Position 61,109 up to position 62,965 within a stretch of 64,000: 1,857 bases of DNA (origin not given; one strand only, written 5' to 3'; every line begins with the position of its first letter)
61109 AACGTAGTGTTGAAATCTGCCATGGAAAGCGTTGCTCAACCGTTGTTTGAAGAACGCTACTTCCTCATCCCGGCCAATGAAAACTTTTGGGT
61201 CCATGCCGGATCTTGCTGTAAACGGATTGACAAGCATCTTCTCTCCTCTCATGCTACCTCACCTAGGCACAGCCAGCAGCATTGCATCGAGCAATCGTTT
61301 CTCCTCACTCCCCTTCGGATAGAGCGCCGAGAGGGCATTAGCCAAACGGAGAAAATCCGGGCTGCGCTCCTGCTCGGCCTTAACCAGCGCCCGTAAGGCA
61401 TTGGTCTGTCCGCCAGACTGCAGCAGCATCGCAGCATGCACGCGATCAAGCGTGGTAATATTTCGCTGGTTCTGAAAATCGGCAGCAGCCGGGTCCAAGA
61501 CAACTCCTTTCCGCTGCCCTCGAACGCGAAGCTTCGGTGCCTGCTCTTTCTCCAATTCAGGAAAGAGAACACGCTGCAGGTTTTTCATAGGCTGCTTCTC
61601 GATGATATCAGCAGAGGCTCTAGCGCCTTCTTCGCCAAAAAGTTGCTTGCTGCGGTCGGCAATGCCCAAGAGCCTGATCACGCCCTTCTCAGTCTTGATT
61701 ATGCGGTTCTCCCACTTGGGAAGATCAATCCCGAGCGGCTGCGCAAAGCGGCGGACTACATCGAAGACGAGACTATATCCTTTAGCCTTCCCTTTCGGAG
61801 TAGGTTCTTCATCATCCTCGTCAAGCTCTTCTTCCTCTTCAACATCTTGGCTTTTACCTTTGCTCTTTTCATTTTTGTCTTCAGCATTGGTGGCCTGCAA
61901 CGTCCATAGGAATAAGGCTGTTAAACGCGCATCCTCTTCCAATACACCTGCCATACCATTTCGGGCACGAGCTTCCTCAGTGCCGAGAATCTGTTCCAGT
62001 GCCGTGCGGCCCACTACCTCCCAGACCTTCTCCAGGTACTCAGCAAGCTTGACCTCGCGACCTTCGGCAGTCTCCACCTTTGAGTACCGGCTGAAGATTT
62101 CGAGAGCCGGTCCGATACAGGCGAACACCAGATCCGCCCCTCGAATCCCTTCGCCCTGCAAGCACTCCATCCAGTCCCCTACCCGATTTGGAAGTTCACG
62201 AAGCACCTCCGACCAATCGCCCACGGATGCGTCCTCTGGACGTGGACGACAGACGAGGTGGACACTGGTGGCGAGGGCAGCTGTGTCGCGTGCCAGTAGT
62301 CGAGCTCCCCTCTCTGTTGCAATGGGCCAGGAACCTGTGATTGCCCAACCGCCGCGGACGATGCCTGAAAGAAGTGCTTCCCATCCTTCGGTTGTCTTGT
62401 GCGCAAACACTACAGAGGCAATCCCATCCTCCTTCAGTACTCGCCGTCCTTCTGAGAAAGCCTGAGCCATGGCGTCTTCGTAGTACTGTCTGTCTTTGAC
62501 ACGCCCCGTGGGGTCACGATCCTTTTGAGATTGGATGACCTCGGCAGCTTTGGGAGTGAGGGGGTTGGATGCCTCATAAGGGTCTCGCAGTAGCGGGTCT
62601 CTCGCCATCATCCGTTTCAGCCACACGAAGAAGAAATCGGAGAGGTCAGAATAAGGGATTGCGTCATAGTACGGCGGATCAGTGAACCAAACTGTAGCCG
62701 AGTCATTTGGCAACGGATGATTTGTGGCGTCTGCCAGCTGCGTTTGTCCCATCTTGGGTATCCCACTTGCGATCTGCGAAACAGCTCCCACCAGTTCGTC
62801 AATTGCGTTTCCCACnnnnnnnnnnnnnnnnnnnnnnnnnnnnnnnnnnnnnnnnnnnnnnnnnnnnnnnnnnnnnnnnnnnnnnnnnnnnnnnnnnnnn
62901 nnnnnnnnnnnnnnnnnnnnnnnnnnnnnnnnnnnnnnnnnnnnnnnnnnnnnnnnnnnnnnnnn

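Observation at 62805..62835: Methyltransferase frame broken exactly at a G7/C7 homopolymer (possible phase-variation switch)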

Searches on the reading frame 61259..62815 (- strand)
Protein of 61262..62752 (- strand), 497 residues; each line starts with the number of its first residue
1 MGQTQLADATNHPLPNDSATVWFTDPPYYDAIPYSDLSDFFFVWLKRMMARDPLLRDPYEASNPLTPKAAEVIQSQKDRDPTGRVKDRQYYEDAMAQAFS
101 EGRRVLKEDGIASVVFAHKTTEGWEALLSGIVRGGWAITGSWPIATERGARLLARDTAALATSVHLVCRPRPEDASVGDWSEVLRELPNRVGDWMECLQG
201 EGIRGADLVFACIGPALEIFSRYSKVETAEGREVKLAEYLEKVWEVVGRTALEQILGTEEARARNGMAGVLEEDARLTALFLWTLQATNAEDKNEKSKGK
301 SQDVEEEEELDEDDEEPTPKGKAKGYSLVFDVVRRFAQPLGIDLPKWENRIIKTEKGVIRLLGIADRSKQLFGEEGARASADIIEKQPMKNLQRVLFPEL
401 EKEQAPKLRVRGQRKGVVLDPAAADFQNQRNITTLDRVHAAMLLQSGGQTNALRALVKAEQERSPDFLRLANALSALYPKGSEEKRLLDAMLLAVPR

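Call 22: find_encoding_contigs(protein=P0121, flank=10000, max_places=10)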
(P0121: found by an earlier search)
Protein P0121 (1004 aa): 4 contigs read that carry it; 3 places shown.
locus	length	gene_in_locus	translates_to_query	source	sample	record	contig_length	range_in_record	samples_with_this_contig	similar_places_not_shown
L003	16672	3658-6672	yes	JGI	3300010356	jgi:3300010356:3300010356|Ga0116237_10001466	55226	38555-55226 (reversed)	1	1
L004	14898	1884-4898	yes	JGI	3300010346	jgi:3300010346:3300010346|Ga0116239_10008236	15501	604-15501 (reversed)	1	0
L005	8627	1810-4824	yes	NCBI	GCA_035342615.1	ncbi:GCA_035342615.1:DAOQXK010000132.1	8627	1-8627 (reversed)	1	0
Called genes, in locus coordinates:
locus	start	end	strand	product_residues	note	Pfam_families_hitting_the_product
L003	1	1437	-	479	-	?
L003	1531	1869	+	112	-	PF01797:Y1_Tnp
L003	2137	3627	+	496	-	PF01935:DUF87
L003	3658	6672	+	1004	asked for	PF06634:DUF1156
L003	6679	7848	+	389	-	PF13191:AAA_16, PF13401:AAA_22 (weak)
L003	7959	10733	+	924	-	PF04465:DUF499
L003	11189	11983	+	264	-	PF28093:STM3845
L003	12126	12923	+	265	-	PF00078:RVT_1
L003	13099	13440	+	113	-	-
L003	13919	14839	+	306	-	-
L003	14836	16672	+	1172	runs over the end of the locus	PF04851:ResIII (weak), PF00270:DEAD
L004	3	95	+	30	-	?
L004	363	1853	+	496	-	PF01935:DUF87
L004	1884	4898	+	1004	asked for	PF06634:DUF1156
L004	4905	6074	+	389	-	PF13191:AAA_16, PF13401:AAA_22 (weak)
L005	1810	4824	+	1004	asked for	PF06634:DUF1156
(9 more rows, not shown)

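Call 23: find_encoding_contigs(protein=window:61262-62752:-, flank=10000, max_places=10)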
Protein seq(497 aa) (497 aa): 1 contig read that carries it; 1 place shown.
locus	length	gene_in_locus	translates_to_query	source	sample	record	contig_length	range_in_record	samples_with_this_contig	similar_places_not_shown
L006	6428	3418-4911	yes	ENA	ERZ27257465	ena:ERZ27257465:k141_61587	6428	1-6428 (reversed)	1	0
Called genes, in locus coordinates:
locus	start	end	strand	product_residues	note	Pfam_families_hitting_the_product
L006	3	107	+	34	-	?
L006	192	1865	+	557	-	PF01935:DUF87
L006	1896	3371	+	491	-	PF06634:DUF1156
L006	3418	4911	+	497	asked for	-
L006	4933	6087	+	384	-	PF13191:AAA_16, PF13401:AAA_22 (weak)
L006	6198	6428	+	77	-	?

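Call 28: find_encoding_contigs(protein=P0131, flank=10000, max_places=10)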
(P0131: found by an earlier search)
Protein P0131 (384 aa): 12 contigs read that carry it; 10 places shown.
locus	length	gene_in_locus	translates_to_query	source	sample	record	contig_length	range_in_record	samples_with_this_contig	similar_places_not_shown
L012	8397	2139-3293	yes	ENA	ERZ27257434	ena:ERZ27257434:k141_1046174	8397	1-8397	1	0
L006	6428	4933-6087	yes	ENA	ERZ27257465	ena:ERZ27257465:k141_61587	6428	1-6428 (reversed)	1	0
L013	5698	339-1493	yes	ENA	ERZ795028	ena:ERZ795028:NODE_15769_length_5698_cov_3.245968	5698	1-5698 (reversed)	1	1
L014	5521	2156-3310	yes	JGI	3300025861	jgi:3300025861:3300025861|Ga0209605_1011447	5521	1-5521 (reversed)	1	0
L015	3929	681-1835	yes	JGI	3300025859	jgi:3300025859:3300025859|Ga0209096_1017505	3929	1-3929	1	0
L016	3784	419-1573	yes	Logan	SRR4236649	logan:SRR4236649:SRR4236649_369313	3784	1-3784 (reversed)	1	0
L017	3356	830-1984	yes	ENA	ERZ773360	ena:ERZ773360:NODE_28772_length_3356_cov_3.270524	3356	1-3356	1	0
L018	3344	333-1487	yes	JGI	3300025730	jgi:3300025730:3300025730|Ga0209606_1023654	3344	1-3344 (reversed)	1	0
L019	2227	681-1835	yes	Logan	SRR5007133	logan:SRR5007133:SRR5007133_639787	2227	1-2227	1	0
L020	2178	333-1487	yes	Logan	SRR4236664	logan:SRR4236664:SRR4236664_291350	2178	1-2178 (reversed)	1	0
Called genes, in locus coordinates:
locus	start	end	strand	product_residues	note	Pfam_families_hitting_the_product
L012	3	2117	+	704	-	?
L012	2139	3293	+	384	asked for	PF13191:AAA_16, PF13401:AAA_22 (weak)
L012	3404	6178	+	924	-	PF04465:DUF499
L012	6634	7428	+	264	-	PF28093:STM3845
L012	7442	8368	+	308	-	PF00078:RVT_1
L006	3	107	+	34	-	?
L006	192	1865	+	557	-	PF01935:DUF87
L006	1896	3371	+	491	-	PF06634:DUF1156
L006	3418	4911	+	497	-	-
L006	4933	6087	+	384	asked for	PF13191:AAA_16, PF13401:AAA_22 (weak)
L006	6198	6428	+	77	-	?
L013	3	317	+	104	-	?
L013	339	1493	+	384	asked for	PF13191:AAA_16, PF13401:AAA_22 (weak)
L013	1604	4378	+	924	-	PF04465:DUF499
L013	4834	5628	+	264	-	PF28093:STM3845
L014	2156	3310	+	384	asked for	PF13191:AAA_16, PF13401:AAA_22 (weak)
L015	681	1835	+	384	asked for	PF13191:AAA_16, PF13401:AAA_22 (weak)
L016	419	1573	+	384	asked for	PF13191:AAA_16, PF13401:AAA_22 (weak)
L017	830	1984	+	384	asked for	PF13191:AAA_16, PF13401:AAA_22 (weak)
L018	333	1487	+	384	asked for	PF13191:AAA_16, PF13401:AAA_22 (weak)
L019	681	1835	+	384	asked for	PF13191:AAA_16, PF13401:AAA_22 (weak)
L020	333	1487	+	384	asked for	PF13191:AAA_16, PF13401:AAA_22 (weak)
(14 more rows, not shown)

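Call 31: search_protein_families(library=padloc, proteins=[L006:192-1865:+], max_evalue=0.00001)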
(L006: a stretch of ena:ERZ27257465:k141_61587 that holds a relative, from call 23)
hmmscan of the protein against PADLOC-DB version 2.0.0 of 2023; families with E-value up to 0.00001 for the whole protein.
L006:192-1865:+ (557 aa): 11 families
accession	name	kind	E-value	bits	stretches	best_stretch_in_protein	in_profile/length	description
PDLC04105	HerA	-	1.8e-22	77.7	1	412-536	403-529/576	-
PDLC04098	HerA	-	5.1e-16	56.4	1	406-547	506-649/686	-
PDLC04106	HerA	-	1.1e-14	51.9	1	406-546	491-630/667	-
PDLC02185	HerA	-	3.1e-14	50.6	1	416-543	434-560/585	-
PDLC04100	HerA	-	1.4e-13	48.4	1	416-534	428-547/580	-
PDLC04104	HerA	-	2.9e-12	44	1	417-522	209-316/379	-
PDLC04103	HerA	-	3.6e-12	43.4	1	257-318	159-220/579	-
PDLC04102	HerA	-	2.5e-11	40.6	1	406-535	483-612/654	-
PDLC04140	mad8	-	2.8e-11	41.5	1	271-533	28-290/314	mads_8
PDLC02188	HerA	-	9.3e-11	39.3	1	424-536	424-536/578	-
PDLC01055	HerA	-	8.9e-09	32.7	0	424-497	412-482/532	Type III coevolved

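Call 32: search_protein_families(library=pfam, proteins=[L006:192-1865:+, P0121], max_evalue=0.00001)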
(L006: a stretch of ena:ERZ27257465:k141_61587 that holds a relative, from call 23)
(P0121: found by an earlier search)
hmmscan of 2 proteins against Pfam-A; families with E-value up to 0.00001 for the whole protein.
L006:192-1865:+ (557 aa): 1 family
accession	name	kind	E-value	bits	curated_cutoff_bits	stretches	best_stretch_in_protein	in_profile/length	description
PF01935.23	DUF87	-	6.2e-09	36.7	23.2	1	251-320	3-74/220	Helicase HerA, central domain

P0121 (1004 aa): 1 family
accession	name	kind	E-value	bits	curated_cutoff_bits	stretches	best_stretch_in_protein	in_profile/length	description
PF06634.17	DUF1156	-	3.9e-23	81.8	24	1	14-71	2-58/73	Protein of unknown function (DUF1156)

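Call 33: find_encoding_contigs(protein=window:61259-62611:-, flank=10000, max_places=6)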
Protein window:61259-62611:- (450 aa): no gene with exactly this product is on record in the collection.

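Call 36: find_related_loci(query=A1, collection=genome_contigs, flank=6000)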
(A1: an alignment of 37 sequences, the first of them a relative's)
Query A1 (1004 aa) in genome_contigs; peptide patterns used: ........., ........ (x = any residue, [..] = any of these).
599 stretches matched a pattern (row limit reached: there are more); 570 encode a relative of the query (tblastn E <= 1e-3); the best 80 are kept; 80 distinct loci.
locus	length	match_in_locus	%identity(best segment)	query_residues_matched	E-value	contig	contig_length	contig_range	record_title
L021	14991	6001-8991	62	1-1004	0e+0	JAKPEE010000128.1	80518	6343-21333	MAG: Bacillota bacterium isolate JPMR_maxbin.103 k141_722508, whole genome shotgun sequence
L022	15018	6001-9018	64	1-1004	0e+0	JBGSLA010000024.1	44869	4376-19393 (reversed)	MAG: Desulfobaccales bacterium isolate JTS-AC195 k141_340621, whole genome shotgun sequence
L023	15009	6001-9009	63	1-1004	0e+0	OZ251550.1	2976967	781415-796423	MAG: Nitrospirales bacterium isolate d59870a2-bf11-498b-9867-9f61eb436578 genome assembly, chromosome: 1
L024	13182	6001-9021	62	1-1004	0e+0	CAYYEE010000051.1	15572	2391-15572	MAG TPA_asm: uncultured Planctomycetota bacterium isolate binchicken_co265_18 genome assembly, contig: NODE_5970_length_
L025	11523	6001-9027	62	1-1004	0e+0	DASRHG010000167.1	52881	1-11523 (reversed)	MAG TPA_asm: Candidatus Binatia bacterium isolate SMAG_U10078 k141_1611260, whole genome shotgun sequence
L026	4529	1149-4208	61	1-1003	0e+0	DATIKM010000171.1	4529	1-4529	MAG TPA_asm: Chthonomonadales bacterium isolate SMAG_U15718 k141_82606, whole genome shotgun sequence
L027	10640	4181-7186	63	1-1004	0e+0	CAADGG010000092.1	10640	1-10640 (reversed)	uncultured proteobacterium isolate PRO3.fa.gz genome assembly, contig: k127_33832, whole genome shotgun sequence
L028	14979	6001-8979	60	1-1004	0e+0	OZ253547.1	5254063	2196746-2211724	MAG: Candidatus Versatilivorator sp. isolate 027cd1c3-4ec4-432d-9d93-376aaa34f9fd genome assembly, chromosome: 1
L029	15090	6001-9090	59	1-1004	0e+0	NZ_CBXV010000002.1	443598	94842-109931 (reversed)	Pyrinomonas methylaliphatogenes strain K22, whole genome shotgun sequence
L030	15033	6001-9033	60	1-1004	0e+0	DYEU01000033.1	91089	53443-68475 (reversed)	MAG TPA_asm: Desulfatibacillum sp. isolate Tomsk_70_44 Tomsk_k141_74896, whole genome shotgun sequence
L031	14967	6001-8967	60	1-1004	0e+0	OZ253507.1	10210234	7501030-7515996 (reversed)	MAG: Candidatus Marinacidobacterales bacterium isolate be89a19c-e000-4bee-9fbc-49585ca06e7f genome assembly, chromosome:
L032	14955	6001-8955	59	1-1004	0e+0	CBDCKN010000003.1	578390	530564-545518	MAG: Longimicrobiales bacterium isolate 8988e26c-2f7f-48e4-b527-ea419dca846d genome assembly, contig: contig_3, whole ge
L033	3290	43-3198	58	1-1004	0e+0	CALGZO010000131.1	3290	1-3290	MAG: uncultured Fimbriimonadales bacterium isolate R1_Bin_MAXBIN__010_1 genome assembly, contig: c_000000903073, whole g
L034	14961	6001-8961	59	1-1004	0e+0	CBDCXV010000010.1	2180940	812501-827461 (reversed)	MAG: Candidatus Latescibacterota bacterium isolate a04b77f4-1c6a-4467-bb03-95175eeb39fb genome assembly, contig: contig_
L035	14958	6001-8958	59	1-1004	0e+0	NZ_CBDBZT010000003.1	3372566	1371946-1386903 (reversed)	MAG: Candidatus Palauibacter sp. isolate d913a111-4b0a-4343-aa09-6fb2a46b27a4 contig_3, whole genome shotgun sequence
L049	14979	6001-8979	63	1-1004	0e+0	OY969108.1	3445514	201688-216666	MAG: uncultured delta proteobacterium isolate MFD01828.bin.c.1 genome assembly, chromosome: 1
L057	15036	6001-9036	61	1-1004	0e+0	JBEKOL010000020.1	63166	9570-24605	MAG: Syntrophales bacterium isolate SPRUCE 43 SPRUCE_43_20, whole genome shotgun sequence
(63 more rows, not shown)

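Call 50: search_protein_families(library=padloc, proteins=[L022:1356-4787:+, L022:4816-5997:+, L049:60-3620:+, L049:4811-6004:+, L049:8989-9957:+, L021:4054-5784:+, L021:9395-10210:+, L057:8933-10612:+, L029:2442-5867:+], max_evalue=0.000001)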
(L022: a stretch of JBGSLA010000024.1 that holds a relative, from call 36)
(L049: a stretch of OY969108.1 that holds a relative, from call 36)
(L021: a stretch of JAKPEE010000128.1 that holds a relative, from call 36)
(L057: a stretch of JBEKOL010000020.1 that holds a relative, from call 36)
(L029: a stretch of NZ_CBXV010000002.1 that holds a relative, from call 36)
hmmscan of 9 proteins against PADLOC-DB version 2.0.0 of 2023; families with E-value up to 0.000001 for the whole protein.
L022:1356-4787:+ (1143 aa): 48 families (the best 25 are shown)
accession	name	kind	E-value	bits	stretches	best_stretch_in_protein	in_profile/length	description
PDLC00659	HmaA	-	1.4e-170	567.6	1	10-1092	9-1131/1176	SNF2 helicase / DEAD-box helicase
PDLC02620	DrmD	-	4.5e-114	380.5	1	11-648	5-626/1060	DrmD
PDLC02500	BrxHI|BrxHII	-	2.5e-106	355.3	1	101-678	87-648/933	BrxHI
PDLC02621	DrmD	-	3.5e-94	314.9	1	108-636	125-668/1040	DrmD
PDLC02504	BrxHI|BrxHII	-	1.1e-88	296.4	1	79-994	84-969/971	BrxHII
PDLC02572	DrmA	-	1.1e-65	220.2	1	118-617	131-640/1043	DrmA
PDLC02619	DrmD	-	3.1e-64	215.5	2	93-525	21-439/872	DrmD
PDLC02632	DrmD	-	2.9e-59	199.2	1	118-614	136-640/662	DrmD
PDLC02623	DrmD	-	1.2e-57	193.5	3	335-646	403-669/1040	DrmD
PDLC02634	DrmD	-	1.9e-55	186.1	1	95-636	82-620/900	DrmD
PDLC02633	DrmD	-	9.1e-49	164.2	1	117-612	137-642/839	DrmD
PDLC02624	DrmD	-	1.8e-41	140.4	1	142-611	1-478/652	DrmD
PDLC02840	DpdE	-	2.7e-39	133.2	2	103-300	158-338/1091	DpdE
PDLC02843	DpdE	-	1.1e-37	127.5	2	101-299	155-332/1091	DpdE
PDLC02853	DpdE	-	4.2e-36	122.3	1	85-635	78-636/985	DpdE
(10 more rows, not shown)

L022:4816-5997:+ (393 aa): 0 families

L049:60-3620:+ (1186 aa): 48 families (the best 25 are shown)
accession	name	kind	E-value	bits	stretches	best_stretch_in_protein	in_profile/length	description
PDLC00659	HmaA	-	2.3e-172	573.5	1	49-1132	8-1131/1176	SNF2 helicase / DEAD-box helicase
PDLC02620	DrmD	-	5.8e-115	383.4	1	51-687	5-625/1060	DrmD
PDLC02500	BrxHI|BrxHII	-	1.3e-104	349.6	1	141-716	87-646/933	BrxHI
PDLC02621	DrmD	-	3.4e-94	314.9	1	148-676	125-668/1040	DrmD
PDLC02504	BrxHI|BrxHII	-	1.1e-90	302.9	1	119-1035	84-970/971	BrxHII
PDLC02572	DrmA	-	2.8e-67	225.5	1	158-653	131-636/1043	DrmA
PDLC02619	DrmD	-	9.4e-66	220.5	2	133-566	21-440/872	DrmD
PDLC02632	DrmD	-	3.9e-62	208.7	1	158-647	136-632/662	DrmD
PDLC02623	DrmD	-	7.9e-56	187.4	3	374-678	402-663/1040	DrmD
PDLC02634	DrmD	-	2.5e-53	179.1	1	136-676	83-620/900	DrmD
PDLC02633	DrmD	-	1.4e-52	176.8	1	157-643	137-632/839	DrmD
PDLC02624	DrmD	-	4.8e-45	152.2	1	182-648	1-475/652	DrmD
PDLC02840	DpdE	-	5e-40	135.6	2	143-340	158-338/1091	DpdE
PDLC02853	DpdE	-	1.7e-38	130.2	1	114-675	67-636/985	DpdE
PDLC02843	DpdE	-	6.8e-38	128.2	2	141-339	155-332/1091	DpdE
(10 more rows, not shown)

L049:4811-6004:+ (397 aa): 0 families

L049:8989-9957:+ (322 aa): 0 families

L021:4054-5784:+ (576 aa): 39 families (the best 25 are shown)
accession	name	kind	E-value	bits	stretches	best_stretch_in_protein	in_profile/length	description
PDLC00117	GajB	-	8.6e-46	154.6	1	11-571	19-542/604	UrvD helicase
PDLC00114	GajB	-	2.1e-44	150.2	1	8-573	8-578/635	UrvD helicase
PDLC00103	GajB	-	4.2e-37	126.4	1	15-569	23-546/612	UrvD helicase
PDLC03802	RTasHel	-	6.5e-35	119.1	1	7-440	5-382/675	DRT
PDLC00132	GajB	-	3.8e-34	116.3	2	207-567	216-564/625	UrvD helicase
PDLC00129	GajB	-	3.3e-27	93.3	2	208-284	229-304/594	UrvD helicase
PDLC00134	GajB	-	3.4e-26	90.3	1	19-410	27-416/431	UrvD helicase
PDLC00127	GajB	-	5.8e-26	89.1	1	2-283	2-283/594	UrvD helicase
PDLC00123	GajB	-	1.4e-25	88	2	208-283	179-253/540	UrvD helicase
PDLC00122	GajB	-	2.6e-25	87.3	2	209-284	166-242/502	UrvD helicase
PDLC00130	GajB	-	3.8e-24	82.9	1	8-283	4-284/589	UrvD helicase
PDLC00119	GajB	-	4.6e-23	80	2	207-284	220-295/565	UrvD helicase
PDLC00112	GajB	-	1.8e-22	77.7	2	209-272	215-278/581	UrvD helicase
PDLC00144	GajB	-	2e-22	77.5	1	210-568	165-492/559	UrvD helicase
PDLC00107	GajB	-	1.8e-21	74.4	1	27-352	35-356/587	UrvD helicase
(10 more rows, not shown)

L021:9395-10210:+ (271 aa): 2 families
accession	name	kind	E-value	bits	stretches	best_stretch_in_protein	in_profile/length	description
PDLC04539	PDC-M24B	-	2.6e-97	323.3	1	20-266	4-250/255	-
PDLC04540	PDC-M24B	-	9e-21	72.6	1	42-190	23-173/256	-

L057:8933-10612:+ (559 aa): 51 families (the best 25 are shown)
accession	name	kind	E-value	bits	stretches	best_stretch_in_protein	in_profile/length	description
PDLC03759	RT_UG21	-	1.5e-157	523.4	1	43-556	2-500/503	DRT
PDLC03756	RT_UG19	-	1.8e-60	203.6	1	43-497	7-425/562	DRT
PDLC03758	RT_UG20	-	1.4e-53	180.7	1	42-547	8-503/511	DRT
PDLC03760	RT_UG22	-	4.7e-49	165.7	1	85-553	46-474/476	DRT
PDLC03771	RT_UG32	-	5.5e-49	165.2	2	80-336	65-310/521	DRT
PDLC03783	Drt8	-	5.6e-48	162.5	1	85-554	46-488/493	DRT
PDLC03761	RT_UG23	-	1.9e-45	153.3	2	85-320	43-274/489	DRT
PDLC03785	RT_UG9_large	-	2.4e-35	120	1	41-455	238-647/772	DRT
PDLC03786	RT_UG9_small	-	4.5e-35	119.5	1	82-477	47-440/541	DRT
PDLC03749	RT_UG13a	-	6.1e-33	112.6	1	77-461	51-422/589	DRT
PDLC01136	RT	-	2.5e-24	84.1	1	180-314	124-251/263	RT (reverse transcriptase)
PDLC03772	RT_UG33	-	2e-23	81.1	1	100-481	58-403/490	DRT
PDLC03750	RT_UG13b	-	8e-22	75.9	1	168-311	135-291/430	DRT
PDLC03773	RT_UG34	-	1.3e-21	75.1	1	164-317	134-296/512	DRT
PDLC03754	RT_UG17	-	1.1e-19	68.6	1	174-309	112-258/429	DRT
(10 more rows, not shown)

L029:2442-5867:+ (1141 aa): 51 families (the best 25 are shown)
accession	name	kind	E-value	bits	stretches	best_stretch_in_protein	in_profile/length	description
PDLC00659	HmaA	-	1.1e-183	611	1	9-1092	8-1131/1176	SNF2 helicase / DEAD-box helicase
PDLC02620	DrmD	-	4.6e-122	406.9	1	12-648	6-626/1060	DrmD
PDLC02500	BrxHI|BrxHII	-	1.2e-109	366.2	1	101-669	87-639/933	BrxHI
PDLC02504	BrxHI|BrxHII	-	1.2e-101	339.2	1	58-980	62-955/971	BrxHII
PDLC02621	DrmD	-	2.1e-98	328.8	1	107-965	124-981/1040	DrmD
PDLC02572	DrmA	-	3.2e-72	241.9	1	118-620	131-643/1043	DrmA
PDLC02623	DrmD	-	1.8e-64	216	3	332-726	400-746/1040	DrmD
PDLC02632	DrmD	-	9.8e-64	214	1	118-613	136-639/662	DrmD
PDLC02619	DrmD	-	4.2e-63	211.8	2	92-525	20-439/872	DrmD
PDLC02633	DrmD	-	9.9e-56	187.2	1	108-614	129-644/839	DrmD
PDLC02634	DrmD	-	1.8e-54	182.9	1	87-636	74-620/900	DrmD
PDLC02624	DrmD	-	3.2e-46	156.1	1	142-633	1-507/652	DrmD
PDLC02840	DpdE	-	2.3e-44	150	2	101-300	156-338/1091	DpdE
PDLC02843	DpdE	-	1.4e-42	143.7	2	101-299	155-332/1091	DpdE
PDLC02853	DpdE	-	3.3e-40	135.9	1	72-636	65-637/985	DpdE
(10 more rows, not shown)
